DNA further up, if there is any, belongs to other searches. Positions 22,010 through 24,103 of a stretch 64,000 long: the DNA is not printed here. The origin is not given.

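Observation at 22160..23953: One ORF fuses a complete DtxR/MntR-type metalloregulator to a transmembrane helix and an extracytoplasmic two-domain multicopper oxidase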

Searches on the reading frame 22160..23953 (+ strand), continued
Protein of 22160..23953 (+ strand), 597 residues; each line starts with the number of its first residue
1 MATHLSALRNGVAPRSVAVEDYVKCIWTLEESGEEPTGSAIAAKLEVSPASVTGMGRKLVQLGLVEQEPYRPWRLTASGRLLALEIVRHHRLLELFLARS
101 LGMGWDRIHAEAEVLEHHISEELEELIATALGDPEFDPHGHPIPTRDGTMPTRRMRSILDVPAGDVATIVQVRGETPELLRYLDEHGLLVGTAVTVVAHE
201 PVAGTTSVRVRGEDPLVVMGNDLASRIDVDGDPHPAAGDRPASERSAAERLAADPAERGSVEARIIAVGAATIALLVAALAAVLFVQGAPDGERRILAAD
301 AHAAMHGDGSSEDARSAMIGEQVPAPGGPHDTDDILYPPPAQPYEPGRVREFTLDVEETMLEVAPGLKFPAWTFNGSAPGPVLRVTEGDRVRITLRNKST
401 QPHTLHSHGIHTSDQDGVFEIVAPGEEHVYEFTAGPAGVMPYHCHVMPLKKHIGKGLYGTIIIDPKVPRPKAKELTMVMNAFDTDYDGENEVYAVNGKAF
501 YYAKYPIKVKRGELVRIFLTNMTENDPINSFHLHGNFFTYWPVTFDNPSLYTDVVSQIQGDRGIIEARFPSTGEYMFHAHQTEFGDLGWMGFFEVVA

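Call 14: find_related_loci(query=window:22160-23950:+, collection=genome_contigs, flank=6000)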
Query window:22160-23950:+ (597 aa) in genome_contigs; peptide patterns used: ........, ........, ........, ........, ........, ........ (x = any residue, [..] = any of these).
74 stretches matched a pattern; 34 encode a relative of the query (tblastn E <= 1e-3); 34 distinct loci.
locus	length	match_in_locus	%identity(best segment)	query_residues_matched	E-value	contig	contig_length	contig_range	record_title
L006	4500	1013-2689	45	16-595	1e-137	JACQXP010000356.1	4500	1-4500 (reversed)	MAG: Candidatus Methylomirabilota bacterium isolate NC_groundwater_1518_Pr4_B-0.1um_67_4 SR1-18-B1_scaffold_411393, whol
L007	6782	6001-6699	73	1-232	3e-102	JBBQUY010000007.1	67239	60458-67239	MAG: Gaiellales bacterium isolate Co_metawrap_1958 Cmw_1958_k141_7894287_length_67239_cov_12.0000, whole genome shotgun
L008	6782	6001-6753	60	347-595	2e-99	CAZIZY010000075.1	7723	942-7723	MAG TPA_asm: uncultured Nitrosopumilales archaeon isolate SRP092796_co2_768 genome assembly, contig: k141_2728839, whole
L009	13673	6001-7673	60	14-596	7e-95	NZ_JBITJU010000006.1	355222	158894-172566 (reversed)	Kribbella sp. NPDC050124 NPDC050124_53_C6.ctg-0006, whole genome shotgun sequence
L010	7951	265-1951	60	18-595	1e-94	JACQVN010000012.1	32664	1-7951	MAG: Candidatus Methylomirabilota bacterium isolate NC_groundwater_1464_Ag_S-0.65um_65_130 S_p65_S5_coassembly_k141_5389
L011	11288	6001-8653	56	16-596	1e-91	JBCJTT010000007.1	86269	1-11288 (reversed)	Solirubrobacteraceae bacterium isolate SLM_MC1B_68-J05 Node_7_length_86269_cov_68.966603, whole genome shotgun sequence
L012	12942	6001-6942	51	295-595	2e-91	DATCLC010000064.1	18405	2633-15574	MAG TPA_asm: Solirubrobacterales bacterium isolate SMAG_U7112 k141_770310, whole genome shotgun sequence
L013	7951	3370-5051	58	16-595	8e-91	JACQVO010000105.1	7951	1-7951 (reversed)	MAG: Candidatus Methylomirabilota bacterium isolate NC_groundwater_1465_Ag_S-0.65um_65_48 S_p65_S5_coassembly_k141_16968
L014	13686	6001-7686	58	16-597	1e-90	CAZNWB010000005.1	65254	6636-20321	MAG TPA_asm: uncultured bacterium isolate SRP119689_co1_259 genome assembly, contig: NODE_475_length_65254_cov_7.410973,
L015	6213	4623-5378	57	347-596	1e-90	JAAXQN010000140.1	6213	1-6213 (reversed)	MAG: Candidatus Methylomirabilis sp. isolate MAG-BB-18 scaffold_6540, whole genome shotgun sequence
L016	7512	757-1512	56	347-596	1e-89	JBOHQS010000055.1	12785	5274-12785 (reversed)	MAG: Candidatus Methylomirabilales bacterium isolate SE1492_maxbin2.bin.0 NODE_473_length_12785_cov_3.907726, whole geno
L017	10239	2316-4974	56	16-596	2e-89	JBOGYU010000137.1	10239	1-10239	MAG: Solirubrobacteraceae bacterium isolate SD8036_metabat2.bin.37_sub NODE_3271_length_10239_cov_4.550930, whole genome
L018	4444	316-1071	56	347-596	6e-90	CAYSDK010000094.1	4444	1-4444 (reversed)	MAG TPA_asm: uncultured bacterium isolate binchicken_co292_127 genome assembly, contig: NODE_7540_length_4444_cov_38.768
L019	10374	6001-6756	55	347-596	1e-89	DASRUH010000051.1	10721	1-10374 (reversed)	MAG TPA_asm: Candidatus Methylomirabilis sp. isolate SMAG_U7959 k141_1129283, whole genome shotgun sequence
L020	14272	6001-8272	56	347-596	1e-88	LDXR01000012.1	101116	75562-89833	MAG: candidate division NC10 bacterium CSP1-5 XU15_C0012, whole genome shotgun sequence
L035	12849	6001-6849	46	349-597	2e-71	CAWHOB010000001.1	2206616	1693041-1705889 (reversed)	MAG: uncultured Nitrososphaeraceae archaeon isolate MFD09603.bin.1.404 genome assembly, contig: contig_28444, whole geno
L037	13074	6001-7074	48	349-595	8e-38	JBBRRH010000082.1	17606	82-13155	MAG: Nitrososphaera sp. isolate La5-A1 La5_metabat2.051_K_660026_L_17606_cov_13.2254, whole genome shotgun sequence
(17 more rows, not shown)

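Call 19: search_solved_structures(query=window:22160-23950:+, max_evalue=0.001, show_alignments=3)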
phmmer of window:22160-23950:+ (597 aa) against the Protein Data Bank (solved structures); distinct sequences matched with E-value up to 0.001: 265 (the best 60 are shown).
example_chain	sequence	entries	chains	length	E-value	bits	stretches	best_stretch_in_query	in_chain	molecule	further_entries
3gdc_A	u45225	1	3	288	5.1e-85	289.7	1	349-596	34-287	Multicopper oxidase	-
7rab_A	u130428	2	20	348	3.3e-78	267.2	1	348-596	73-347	multicopper oxidase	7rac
9cck_C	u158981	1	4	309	9.6e-49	169.9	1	349-595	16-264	Copper-containing nitrite reductase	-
9cck_A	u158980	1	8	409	1.8e-48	169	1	349-595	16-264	Copper-containing nitrite reductase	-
8pvt_A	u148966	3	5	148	7e-42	147.2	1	14-155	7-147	Iron dependent repressor, putative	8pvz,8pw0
5zr4_A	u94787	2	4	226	1.6e-41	146.1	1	19-227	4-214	Metal-dependent transcriptional regulator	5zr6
2zwn_A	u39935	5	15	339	1.3e-33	119.9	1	350-581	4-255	two-domain type laccase | Multicopper oxidase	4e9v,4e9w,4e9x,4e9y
3g5w_A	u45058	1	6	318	2.9e-28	102.3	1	350-581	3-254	Multicopper oxidase type 1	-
9kwt_A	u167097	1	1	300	8.5e-28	100.7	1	355-592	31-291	Copper-containing nitrite reductase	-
9kws_A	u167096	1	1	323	1.4e-27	100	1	355-592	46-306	Copper-containing nitrite reductase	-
3wia_A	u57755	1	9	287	1.7e-27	99.7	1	356-592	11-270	Nitrite reductase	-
3wi9_A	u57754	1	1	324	2.5e-27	99.2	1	355-592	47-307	Nitrite reductase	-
3wkq_A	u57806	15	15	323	2.7e-27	99.1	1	355-592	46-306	Nitrite reductase | Copper-containing nitrite reductase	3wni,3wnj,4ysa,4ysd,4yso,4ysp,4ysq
3x1e_A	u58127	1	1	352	3.3e-27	98.8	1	354-592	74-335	Nitrite reductase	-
5cvi_A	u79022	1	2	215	1.1e-26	97.1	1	20-218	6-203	SloR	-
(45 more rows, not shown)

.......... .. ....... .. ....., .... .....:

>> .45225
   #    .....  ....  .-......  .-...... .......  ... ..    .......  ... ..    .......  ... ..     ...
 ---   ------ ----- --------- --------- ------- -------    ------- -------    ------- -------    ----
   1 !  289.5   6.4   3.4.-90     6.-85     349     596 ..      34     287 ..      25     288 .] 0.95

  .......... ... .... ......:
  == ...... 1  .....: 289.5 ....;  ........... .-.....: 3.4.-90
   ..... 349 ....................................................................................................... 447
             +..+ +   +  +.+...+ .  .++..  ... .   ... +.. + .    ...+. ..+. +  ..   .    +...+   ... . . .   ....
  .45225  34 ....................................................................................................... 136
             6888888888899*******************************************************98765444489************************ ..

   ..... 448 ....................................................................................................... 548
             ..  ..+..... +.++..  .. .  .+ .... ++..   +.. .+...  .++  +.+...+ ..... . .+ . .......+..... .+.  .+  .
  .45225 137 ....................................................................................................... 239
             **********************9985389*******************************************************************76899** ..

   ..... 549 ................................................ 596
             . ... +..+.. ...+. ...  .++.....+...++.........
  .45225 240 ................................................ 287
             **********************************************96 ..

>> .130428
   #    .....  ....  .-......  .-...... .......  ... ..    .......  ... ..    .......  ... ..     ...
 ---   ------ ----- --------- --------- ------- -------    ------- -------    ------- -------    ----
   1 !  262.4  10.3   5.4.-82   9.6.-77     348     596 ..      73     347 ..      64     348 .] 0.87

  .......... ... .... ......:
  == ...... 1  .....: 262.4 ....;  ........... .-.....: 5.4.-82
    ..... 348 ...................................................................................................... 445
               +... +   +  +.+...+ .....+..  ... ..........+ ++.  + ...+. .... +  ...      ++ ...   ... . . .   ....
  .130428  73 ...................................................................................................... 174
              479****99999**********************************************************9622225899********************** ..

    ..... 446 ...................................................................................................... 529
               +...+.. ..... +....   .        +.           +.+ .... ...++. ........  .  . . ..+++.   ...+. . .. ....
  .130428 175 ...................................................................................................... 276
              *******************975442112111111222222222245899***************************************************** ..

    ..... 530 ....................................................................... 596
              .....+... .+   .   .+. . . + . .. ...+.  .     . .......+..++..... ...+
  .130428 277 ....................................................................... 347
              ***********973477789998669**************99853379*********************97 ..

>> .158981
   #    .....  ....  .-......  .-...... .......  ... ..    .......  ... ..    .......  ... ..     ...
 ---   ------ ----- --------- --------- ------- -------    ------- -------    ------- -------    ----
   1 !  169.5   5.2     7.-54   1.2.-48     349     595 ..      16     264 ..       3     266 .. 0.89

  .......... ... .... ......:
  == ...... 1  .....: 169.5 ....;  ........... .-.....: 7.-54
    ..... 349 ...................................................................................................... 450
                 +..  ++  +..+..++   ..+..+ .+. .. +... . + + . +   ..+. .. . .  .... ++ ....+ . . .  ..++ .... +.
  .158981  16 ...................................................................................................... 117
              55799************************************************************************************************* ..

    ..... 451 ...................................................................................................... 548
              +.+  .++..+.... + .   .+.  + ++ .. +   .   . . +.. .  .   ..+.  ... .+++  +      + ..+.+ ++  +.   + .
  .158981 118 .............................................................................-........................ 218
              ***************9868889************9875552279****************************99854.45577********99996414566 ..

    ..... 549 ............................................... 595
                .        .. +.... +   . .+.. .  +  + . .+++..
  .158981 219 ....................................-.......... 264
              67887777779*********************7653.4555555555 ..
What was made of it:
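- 22160..22855 (+): Cytoplasmic Mn-type DtxR/MntR module (aa 1-232): winged helix-turn-helix 19-71, dimerisation and metal-binding domain 76-145, SH3/FeoA domain 160-229. PDB hits: 8PVT E 7e-42, 5ZR4 E 1.6e-41 (call 19).
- On Type-C two-domain multicopper oxidase: Aligns end to end with 3GDC (call 19). The closest structure, 3GDC, has 3 chains in its entry (call 19).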

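Call 20: search_protein_representatives(protein=window:22160-23950:+)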
Query: 597 residues. Proteins with E-value up to 0.001 (for the whole library): 15959; up to 1e-10: 6250; up to 1e-30: 668. The best 150 are listed.
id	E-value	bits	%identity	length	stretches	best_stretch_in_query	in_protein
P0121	1.2e-98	347.9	51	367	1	292-595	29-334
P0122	7.7e-94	332.1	62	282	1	265-524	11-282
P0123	8.6e-90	318.7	57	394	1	329-596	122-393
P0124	4.7e-88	313.0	48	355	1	286-595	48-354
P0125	1.3e-86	308.3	57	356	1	348-595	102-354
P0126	3.1e-86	307.0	49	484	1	300-595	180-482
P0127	3.6e-86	306.8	51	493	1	334-595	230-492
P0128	2.0e-85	304.3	57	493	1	347-595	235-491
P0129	8.4e-84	298.9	56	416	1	348-595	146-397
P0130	1.5e-81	291.5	55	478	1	348-596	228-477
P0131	2.2e-80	287.7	48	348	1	266-595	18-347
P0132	1.5e-77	278.3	51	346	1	348-596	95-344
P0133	1.2e-76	275.3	51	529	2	346-473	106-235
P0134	9.3e-75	269.1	54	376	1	341-596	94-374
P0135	2.1e-74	267.9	46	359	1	271-595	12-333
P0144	5.5e-69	250.0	43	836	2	336-595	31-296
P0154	1.8e-64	235.1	38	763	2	338-595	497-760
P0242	7.6e-45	170.3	46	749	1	366-594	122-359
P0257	8.3e-44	166.9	44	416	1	7-225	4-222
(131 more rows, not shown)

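Call 52: predict_structure(alignment_id=A1)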
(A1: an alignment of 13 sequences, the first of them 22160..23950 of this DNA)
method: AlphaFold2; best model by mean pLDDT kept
length: 597 residues; sequences in the alignment: 13
mean_pLDDT: 55.9   pTM: 0.47
mean pLDDT of the five models: 55.9, 55.5, 54.2, 53.8, 51.0
residues with pLDDT >= 90: 27; 70-90: 163; 50-70: 124; < 50: 283
segments of 3 or more residues with pLDDT < 50: 1-17, 88-105, 107-162, 167-190, 192-194, 198-206, 213-271, 279-309, 410-412, 449-456, 482-494, 523-528, 540-561, 582-587
pLDDT, mean of each block of 10 residues (from residue 1): 25 41 73 81 73 61 59 67 51 44 46 33 32 33 34 31 46 36 39 49 45 38 27 26 30 30 39 52 40 29 37 69 79 82 91 81 65 61 88 86 68 51 87 82 61 54 89 82 45 51 86 86 47 61 33 38 75 79 50 87
secondary structure, 60 per line:
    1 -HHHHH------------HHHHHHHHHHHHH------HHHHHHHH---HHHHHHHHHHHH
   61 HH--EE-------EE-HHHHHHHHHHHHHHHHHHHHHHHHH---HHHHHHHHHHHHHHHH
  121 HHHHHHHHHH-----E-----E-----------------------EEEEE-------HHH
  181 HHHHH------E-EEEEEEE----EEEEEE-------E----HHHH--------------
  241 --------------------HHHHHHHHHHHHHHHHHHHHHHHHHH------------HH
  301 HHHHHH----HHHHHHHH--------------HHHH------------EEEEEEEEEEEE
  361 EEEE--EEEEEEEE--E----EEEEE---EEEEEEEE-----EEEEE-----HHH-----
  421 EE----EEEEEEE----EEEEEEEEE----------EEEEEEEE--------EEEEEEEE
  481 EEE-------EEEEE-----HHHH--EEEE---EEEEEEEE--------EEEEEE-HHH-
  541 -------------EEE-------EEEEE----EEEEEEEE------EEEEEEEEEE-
elements in order: H2-6 H19-31 H38-45 H49-62 H77-101 H105-130 E166-170 H178-185 E194-200 E205-210 H223-226 H261-286 H299-306 H311-318 H333-336 E349-364 E367-374 E382-386 E390-397 E403-407 E427-433 E438-446 E457-464 E473-483 E491-495 H501-504 E507-510 E514-521 E530-535 E554-556 E564-568 E573-580 E587-596
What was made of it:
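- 22940..23017 (+): Single transmembrane helix (aa 261-286), the former signal or anchor sequence of the MCO. It begins with the internal GTG at 22940. AlphaFold2 helix 261-286, low confidence (call 52).
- Checked: AlphaFold2 draws a helix at 261-286, at low confidence (call 52).
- The AlphaFold2 model is of low confidence (mean pLDDT 55.9, call 52).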

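Call 56: search_protein_families(library=pfam, proteins=[P0257, P0144, P0154, P0242, P0133, P0126], max_evalue=0.0001)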
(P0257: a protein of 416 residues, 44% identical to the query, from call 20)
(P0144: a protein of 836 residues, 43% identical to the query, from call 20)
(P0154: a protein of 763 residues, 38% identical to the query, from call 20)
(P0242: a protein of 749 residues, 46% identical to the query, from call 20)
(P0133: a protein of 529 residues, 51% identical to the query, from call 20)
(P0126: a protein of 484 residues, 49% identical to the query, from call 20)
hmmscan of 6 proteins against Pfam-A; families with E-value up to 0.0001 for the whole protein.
P0257 (416 aa): 4 families
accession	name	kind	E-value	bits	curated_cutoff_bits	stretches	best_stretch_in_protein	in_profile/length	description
PF01566.24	Nramp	-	1.9e-66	225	29.8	1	215-407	39-229/357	Natural resistance-associated macrophage protein-like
PF02742.21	Fe_dep_repr_C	-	2.8e-30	104.6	27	1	73-142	1-70/70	Iron dependent repressor, metal binding and dimerisation domain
PF01325.25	Fe_dep_repress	-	5.4e-20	71.8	26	1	12-70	2-60/60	Iron dependent repressor, N-terminal DNA binding domain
PF04023.20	FeoA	-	3.3e-10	40.3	23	1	154-223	2-69/74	FeoA domain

P0144 (836 aa): 4 families
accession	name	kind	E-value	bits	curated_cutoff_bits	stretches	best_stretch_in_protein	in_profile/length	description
PF07732.21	Cu-oxidase_3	-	4.5e-30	104.6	21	2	54-166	5-118/119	Multicopper oxidase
PF07731.20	Cu-oxidase_2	-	3.8e-24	85.4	20.4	1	65-165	20-136/137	Multicopper oxidase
PF13473.12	Cupredoxin_1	-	2e-14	53.9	27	1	370-443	25-102/104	Cupredoxin-like domain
PF00127.26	Copper-bind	-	9.1e-13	48.9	21.2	1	376-445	13-98/99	Copper binding proteins, plastocyanin/azurin family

P0154 (763 aa): 5 families
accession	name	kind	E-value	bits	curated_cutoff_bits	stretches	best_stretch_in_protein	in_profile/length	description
PF07732.21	Cu-oxidase_3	-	5.1e-52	175.4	21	3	105-200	23-118/119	Multicopper oxidase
PF07731.20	Cu-oxidase_2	-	5e-32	111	20.4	3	96-198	23-135/137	Multicopper oxidase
PF00394.28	Cu-oxidase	-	2.2e-19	70.6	21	1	227-308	33-122/157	Multicopper oxidase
PF13473.12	Cupredoxin_1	-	4.7e-08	33.4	27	0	534-606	30-96/104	Cupredoxin-like domain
PF00127.26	Copper-bind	-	5.6e-06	27.1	21.2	0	541-621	19-98/99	Copper binding proteins, plastocyanin/azurin family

P0242 (749 aa): 3 families
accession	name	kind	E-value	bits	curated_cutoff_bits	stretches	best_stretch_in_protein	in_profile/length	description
PF07732.21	Cu-oxidase_3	-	1.9e-11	44.5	21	1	127-207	17-100/119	Multicopper oxidase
PF07731.20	Cu-oxidase_2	-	1.8e-07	31.4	20.4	0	135-166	31-62/137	Multicopper oxidase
PF02535.28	Zip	-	6.8e-06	26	35.1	1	614-680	167-230/323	ZIP Zinc transporter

P0133 (529 aa): 4 families
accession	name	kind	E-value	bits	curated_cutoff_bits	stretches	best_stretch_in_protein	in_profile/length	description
PF07731.20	Cu-oxidase_2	-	3.3e-24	85.6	20.4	2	268-377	18-133/137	Multicopper oxidase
PF07732.21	Cu-oxidase_3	-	6.8e-23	81.4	21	1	130-229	16-118/119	Multicopper oxidase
PF00578.27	AhpC-TSA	-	2.4e-13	50.6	26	1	394-506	4-123/124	AhpC/TSA family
PF08534.16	Redoxin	-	9e-09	35.7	26.6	1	395-513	6-137/148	Redoxin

P0126 (484 aa): 2 families
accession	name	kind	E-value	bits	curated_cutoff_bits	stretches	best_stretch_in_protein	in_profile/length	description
PF07732.21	Cu-oxidase_3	-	5.5e-22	78.5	21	1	244-347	10-118/119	Multicopper oxidase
PF07731.20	Cu-oxidase_2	-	3.8e-21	75.7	20.4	2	368-483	23-134/137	Multicopper oxidase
